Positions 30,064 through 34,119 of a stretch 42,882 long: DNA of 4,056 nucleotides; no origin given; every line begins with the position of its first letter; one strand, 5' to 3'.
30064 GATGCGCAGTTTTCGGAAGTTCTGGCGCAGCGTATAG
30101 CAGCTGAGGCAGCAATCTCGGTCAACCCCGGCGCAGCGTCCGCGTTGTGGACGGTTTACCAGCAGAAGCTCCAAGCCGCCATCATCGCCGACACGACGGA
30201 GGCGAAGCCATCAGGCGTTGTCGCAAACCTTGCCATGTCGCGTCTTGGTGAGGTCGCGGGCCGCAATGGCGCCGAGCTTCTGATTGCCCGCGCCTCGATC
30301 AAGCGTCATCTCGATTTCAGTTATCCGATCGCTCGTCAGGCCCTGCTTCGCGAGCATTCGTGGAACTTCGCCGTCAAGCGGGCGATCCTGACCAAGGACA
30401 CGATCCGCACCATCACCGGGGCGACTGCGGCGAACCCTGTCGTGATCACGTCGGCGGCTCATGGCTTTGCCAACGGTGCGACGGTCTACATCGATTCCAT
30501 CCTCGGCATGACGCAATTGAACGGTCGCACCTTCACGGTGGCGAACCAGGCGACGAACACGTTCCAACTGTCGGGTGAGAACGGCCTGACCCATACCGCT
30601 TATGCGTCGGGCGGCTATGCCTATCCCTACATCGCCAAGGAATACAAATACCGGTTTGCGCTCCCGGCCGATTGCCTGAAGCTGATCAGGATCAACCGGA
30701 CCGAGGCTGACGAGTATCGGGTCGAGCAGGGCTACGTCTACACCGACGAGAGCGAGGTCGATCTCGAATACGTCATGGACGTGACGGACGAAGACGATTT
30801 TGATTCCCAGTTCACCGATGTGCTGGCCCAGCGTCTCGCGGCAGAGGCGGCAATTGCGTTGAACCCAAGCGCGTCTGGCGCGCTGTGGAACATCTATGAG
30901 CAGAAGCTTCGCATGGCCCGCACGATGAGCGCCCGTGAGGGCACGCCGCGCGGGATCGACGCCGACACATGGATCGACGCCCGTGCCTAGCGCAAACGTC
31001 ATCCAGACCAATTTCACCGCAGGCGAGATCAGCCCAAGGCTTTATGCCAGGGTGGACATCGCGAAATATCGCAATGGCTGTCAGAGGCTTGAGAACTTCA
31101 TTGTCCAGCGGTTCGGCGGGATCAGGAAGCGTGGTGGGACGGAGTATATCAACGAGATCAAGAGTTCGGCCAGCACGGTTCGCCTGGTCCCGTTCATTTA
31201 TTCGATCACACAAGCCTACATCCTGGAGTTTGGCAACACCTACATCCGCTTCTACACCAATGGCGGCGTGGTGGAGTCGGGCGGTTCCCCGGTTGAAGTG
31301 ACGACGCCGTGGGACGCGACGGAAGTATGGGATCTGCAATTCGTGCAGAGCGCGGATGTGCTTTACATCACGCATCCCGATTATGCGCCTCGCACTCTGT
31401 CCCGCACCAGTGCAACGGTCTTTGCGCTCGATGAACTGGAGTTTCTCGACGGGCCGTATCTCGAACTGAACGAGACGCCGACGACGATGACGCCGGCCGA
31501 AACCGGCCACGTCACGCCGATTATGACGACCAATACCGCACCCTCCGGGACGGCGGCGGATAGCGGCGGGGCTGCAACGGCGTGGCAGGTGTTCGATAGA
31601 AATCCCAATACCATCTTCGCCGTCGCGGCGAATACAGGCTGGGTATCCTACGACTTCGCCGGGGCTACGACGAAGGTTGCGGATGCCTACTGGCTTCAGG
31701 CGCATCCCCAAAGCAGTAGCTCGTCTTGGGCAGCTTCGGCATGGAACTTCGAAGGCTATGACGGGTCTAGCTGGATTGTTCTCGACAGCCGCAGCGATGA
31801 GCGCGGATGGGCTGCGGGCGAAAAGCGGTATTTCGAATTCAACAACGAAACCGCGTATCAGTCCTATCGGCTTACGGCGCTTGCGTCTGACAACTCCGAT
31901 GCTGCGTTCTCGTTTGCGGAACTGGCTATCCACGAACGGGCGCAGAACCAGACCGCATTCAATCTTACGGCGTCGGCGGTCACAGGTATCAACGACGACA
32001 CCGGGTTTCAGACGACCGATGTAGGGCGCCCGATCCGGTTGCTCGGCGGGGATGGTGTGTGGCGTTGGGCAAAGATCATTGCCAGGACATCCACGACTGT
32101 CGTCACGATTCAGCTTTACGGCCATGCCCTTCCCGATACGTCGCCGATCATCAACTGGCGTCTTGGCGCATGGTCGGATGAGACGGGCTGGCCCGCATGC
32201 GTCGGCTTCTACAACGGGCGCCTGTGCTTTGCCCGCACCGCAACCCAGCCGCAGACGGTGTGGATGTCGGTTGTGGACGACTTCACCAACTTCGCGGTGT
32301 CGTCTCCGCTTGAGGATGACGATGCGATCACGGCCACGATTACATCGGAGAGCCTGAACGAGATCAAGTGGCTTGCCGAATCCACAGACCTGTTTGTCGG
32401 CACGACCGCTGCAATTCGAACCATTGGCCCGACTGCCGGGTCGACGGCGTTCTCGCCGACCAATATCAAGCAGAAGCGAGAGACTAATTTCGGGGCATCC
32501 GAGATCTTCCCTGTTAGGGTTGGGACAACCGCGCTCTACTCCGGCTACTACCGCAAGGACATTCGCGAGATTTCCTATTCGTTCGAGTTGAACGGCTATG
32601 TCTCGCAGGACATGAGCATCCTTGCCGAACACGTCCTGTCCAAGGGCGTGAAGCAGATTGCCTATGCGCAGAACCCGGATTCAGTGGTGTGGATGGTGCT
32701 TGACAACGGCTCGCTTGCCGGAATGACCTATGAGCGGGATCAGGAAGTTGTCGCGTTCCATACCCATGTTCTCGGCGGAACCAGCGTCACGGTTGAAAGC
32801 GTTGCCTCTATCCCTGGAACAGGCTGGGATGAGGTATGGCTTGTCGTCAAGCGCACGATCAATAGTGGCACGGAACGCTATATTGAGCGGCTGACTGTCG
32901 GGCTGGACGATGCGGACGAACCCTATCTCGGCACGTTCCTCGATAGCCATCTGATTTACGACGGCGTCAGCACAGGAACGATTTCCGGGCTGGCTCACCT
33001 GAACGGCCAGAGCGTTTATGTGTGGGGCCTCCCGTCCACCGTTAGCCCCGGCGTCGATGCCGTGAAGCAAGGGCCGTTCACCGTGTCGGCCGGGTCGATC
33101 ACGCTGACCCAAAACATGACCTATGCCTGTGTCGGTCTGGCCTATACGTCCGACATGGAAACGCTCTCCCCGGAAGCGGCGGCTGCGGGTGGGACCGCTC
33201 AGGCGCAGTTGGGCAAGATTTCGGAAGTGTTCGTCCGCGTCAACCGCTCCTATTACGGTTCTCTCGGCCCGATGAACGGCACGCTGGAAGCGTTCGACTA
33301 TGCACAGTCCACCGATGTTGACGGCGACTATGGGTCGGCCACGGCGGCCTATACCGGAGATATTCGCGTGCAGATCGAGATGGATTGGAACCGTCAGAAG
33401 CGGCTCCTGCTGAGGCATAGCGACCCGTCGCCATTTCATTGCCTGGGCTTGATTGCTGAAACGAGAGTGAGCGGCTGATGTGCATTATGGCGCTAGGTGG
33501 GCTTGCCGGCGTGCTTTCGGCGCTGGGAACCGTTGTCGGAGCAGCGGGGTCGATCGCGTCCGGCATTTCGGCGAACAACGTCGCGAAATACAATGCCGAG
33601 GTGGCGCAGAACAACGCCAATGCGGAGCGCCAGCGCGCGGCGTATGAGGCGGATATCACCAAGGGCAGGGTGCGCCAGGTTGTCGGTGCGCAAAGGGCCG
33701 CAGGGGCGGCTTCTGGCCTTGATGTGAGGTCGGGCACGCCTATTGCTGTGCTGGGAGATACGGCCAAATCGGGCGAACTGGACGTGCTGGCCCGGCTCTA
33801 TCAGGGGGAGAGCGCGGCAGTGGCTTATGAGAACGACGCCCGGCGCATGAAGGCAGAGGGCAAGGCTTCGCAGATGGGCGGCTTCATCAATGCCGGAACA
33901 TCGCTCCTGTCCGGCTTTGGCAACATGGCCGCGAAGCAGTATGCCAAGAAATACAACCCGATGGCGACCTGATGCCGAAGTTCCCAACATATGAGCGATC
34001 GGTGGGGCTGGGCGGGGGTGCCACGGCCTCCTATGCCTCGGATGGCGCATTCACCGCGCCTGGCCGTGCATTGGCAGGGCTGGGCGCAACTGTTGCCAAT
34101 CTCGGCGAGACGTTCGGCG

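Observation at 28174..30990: Five tandem T7 gp11-like tail-adaptor modules fused into one 938-aa protein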

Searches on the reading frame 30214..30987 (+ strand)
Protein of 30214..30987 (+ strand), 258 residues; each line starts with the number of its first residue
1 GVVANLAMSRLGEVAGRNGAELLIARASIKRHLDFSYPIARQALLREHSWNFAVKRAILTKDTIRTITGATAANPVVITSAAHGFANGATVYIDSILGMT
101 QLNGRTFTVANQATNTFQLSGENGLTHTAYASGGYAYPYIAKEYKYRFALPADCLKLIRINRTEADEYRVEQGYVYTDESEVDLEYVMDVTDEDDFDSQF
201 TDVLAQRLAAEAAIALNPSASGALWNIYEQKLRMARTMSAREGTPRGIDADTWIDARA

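Call 37: predict_structure(alignment_id=A2)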
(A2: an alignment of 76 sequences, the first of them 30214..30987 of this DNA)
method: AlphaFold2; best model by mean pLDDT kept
length: 258 residues; sequences in the alignment: 76
mean_pLDDT: 92.3   pTM: 0.83
mean pLDDT of the five models: 92.3, 91.7, 91.5, 91.3, 90.3
residues with pLDDT >= 90: 210; 70-90: 27; 50-70: 21; < 50: 0
segments of 3 or more residues with pLDDT < 50: none
pLDDT, mean of each block of 10 residues (from residue 1): 92 67 82 95 97 97 98 98 97 97 98 98 97 97 97 97 90 97 97 97 97 91 97 95 72 58
secondary structure, 60 per line:
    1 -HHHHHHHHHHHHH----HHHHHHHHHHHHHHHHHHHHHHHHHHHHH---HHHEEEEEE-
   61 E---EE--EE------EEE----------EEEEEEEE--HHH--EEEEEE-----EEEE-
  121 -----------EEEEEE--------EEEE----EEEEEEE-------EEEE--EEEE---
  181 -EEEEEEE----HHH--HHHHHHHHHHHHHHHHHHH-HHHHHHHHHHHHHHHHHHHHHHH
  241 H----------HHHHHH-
elements in order: H2-14 H19-47 E54-59 E77-79 E90-97 E105-110 E116-119 E132-137 E146-149 E154-160 E168-171 E174-177 E182-188 H198-216 H218-241 H252-257

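Call 40: fold_search(model_id=the predicted structure, library=pdb)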
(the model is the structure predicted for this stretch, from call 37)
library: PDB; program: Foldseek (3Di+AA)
matches with E <= 10: 545; with E <= 0.001: 29
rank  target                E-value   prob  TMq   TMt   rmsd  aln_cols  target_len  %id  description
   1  8ck1_E                1.6e-06  1.00  0.54  0.66   6.3       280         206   13  Carin 1 bacteriophage tail, connector and tail fibers assembly (released 2023-03-15)
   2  9efk_AA               2.4e-06  1.00  0.48  0.63   7.9       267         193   13  Cryo-EM structure of the portal-tail complex of LME-1 phage (released 2025-04-16)
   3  7sol_C                3.9e-06  1.00  0.27  0.07   5.5        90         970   23  Crystal Structures of the bispecific ubiquitin/FAT10 activating enzyme, Uba6 (released 2022-11-02)
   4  9qiv_B                5.2e-06  1.00  0.27  0.07   6.0        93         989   24  Consensus structure of UBA6-BIRC6 (alternative conformation) (released 2025-10-29)
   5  6dc6_A                7.0e-06  1.00  0.27  0.07   6.2        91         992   26  Crystal structure of human ubiquitin activating enzyme E1 (Uba1) in complex with ubiquitin (released 2018-10-10)
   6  7sol_A                7.0e-06  1.00  0.27  0.07   7.0       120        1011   18  Crystal Structures of the bispecific ubiquitin/FAT10 activating enzyme, Uba6 (released 2022-11-02)
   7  9qim_B                8.3e-06  1.00  0.27  0.07   6.0        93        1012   24  Consensus structure of UBA6-BIRC6 (released 2025-10-29)
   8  9qhi_B                1.6e-05  1.00  0.27  0.07   5.4        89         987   24  Structure of UBA6-UbDha-BIRC6 trapped ternary complex (cluster 0) (released 2025-10-29)
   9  4p22_B                1.8e-05  1.00  0.27  0.18   6.7        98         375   21  Crystal Structure of N-terminal Fragments of E1 (released 2015-02-25)
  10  9mc7_A                2.6e-05  1.00  0.27  0.08   5.7        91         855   25  Cryo-EM structure of Human UBA1-UBE2O-Ub -Recruitment state 4 (released 2026-03-25)
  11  7pvn_A                3.1e-05  1.00  0.28  0.07   5.2        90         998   23  Crystal Structure of Human UBA6 in Complex with ATP (released 2022-08-31)
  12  9qgw_B                3.5e-05  1.00  0.27  0.07   5.6        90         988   23  Consensus structure of UBA6-UbDha-BIRC6 trapped ternary complex (singly loaded) (released 2025-10-29)
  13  9qic                  4.1e-05  1.00  0.27  0.07   6.0        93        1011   24  Consensus structure of UBA6 (released 2025-10-29)
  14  9mc5_A                4.9e-05  1.00  0.27  0.08   5.6        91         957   26  Cryo-EM structure of Human UBA1-UBE2O-Ub -Transthiolation state 3 (released 2026-03-25)
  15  7pyv_B                4.9e-05  1.00  0.27  0.08   5.5        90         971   23  Crystal structure of human UBA6 in complex with the ubiquitin-like modifier FAT10 (released 2022-08-24)
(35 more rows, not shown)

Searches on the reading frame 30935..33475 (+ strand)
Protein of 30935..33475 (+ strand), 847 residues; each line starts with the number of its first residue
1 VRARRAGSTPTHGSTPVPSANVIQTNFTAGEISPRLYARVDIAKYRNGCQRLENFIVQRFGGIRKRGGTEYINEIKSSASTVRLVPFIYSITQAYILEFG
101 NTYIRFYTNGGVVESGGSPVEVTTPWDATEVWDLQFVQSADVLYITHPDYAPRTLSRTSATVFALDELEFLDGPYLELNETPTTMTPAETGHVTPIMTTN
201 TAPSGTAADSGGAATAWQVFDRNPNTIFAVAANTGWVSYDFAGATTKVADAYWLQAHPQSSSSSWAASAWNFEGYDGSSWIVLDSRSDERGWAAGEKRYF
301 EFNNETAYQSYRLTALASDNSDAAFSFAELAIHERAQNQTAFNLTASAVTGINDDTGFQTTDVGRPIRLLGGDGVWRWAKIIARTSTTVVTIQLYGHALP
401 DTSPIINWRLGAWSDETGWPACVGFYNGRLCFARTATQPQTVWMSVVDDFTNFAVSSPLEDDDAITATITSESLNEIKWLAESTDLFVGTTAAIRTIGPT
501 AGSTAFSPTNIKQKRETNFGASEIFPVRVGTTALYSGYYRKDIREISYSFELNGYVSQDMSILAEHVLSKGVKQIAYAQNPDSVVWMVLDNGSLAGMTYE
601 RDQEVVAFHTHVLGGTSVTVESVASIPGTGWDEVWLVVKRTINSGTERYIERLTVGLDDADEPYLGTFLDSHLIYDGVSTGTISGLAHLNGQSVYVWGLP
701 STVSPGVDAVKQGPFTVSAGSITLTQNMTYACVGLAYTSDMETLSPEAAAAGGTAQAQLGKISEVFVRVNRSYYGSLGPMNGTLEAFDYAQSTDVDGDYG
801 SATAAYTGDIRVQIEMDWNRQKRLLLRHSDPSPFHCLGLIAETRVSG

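Call 13: search_protein_families(library=phrogs, proteins=[window:30935-33475:+], max_evalue=0.001)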
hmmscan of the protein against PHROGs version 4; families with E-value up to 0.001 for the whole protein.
window:30935-33475:+ (847 aa): 9 families
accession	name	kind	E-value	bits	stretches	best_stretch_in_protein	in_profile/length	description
phrog_376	-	tail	5.2e-197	657.5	1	19-846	3-710/712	tail protein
phrog_15566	-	tail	1.6e-72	245.8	2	405-680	33-303/552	tail protein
phrog_20269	-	unknown function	1.1e-47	163.8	1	21-198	4-185/374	-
phrog_30010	-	unknown function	5.8e-22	79.1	1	540-703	188-347/517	-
phrog_17517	-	tail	9.2e-21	75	1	188-333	10-157/227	tail protein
phrog_38477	-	unknown function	3.8e-12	46.2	1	171-335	82-259/674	-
phrog_10667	-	unknown function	6.7e-11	42.3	1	190-357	175-343/718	-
phrog_16348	-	unknown function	4e-10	39.6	1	191-345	429-591/818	-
phrog_33548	-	unknown function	0.00026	20.3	1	231-334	224-327/721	-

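Call 14: search_protein_families(library=pfam, proteins=[window:30935-33475:+], max_evalue=0.01)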
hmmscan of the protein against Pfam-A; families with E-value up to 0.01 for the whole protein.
window:30935-33475:+ (847 aa): 0 families

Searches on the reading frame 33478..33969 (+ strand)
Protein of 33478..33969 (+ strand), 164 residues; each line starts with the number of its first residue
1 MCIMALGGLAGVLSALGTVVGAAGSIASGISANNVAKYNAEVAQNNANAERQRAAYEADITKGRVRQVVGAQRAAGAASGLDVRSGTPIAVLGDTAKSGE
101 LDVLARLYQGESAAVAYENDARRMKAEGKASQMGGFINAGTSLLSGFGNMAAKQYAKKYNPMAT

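Call 13: search_protein_families(library=phrogs, proteins=[window:33478-33969:+], max_evalue=0.001)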
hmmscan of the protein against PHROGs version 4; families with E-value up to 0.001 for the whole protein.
window:33478-33969:+ (164 aa): 2 families
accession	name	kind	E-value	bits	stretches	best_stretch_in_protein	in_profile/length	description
phrog_418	-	head and packaging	1.9e-30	107.1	1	1-156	1-155/166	internal virion protein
phrog_24149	-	unknown function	1.5e-09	38.4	1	12-150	242-379/415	-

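Call 14: search_protein_families(library=pfam, proteins=[window:33478-33969:+], max_evalue=0.01)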
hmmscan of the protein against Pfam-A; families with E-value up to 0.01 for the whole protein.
window:33478-33969:+ (164 aa): 0 families
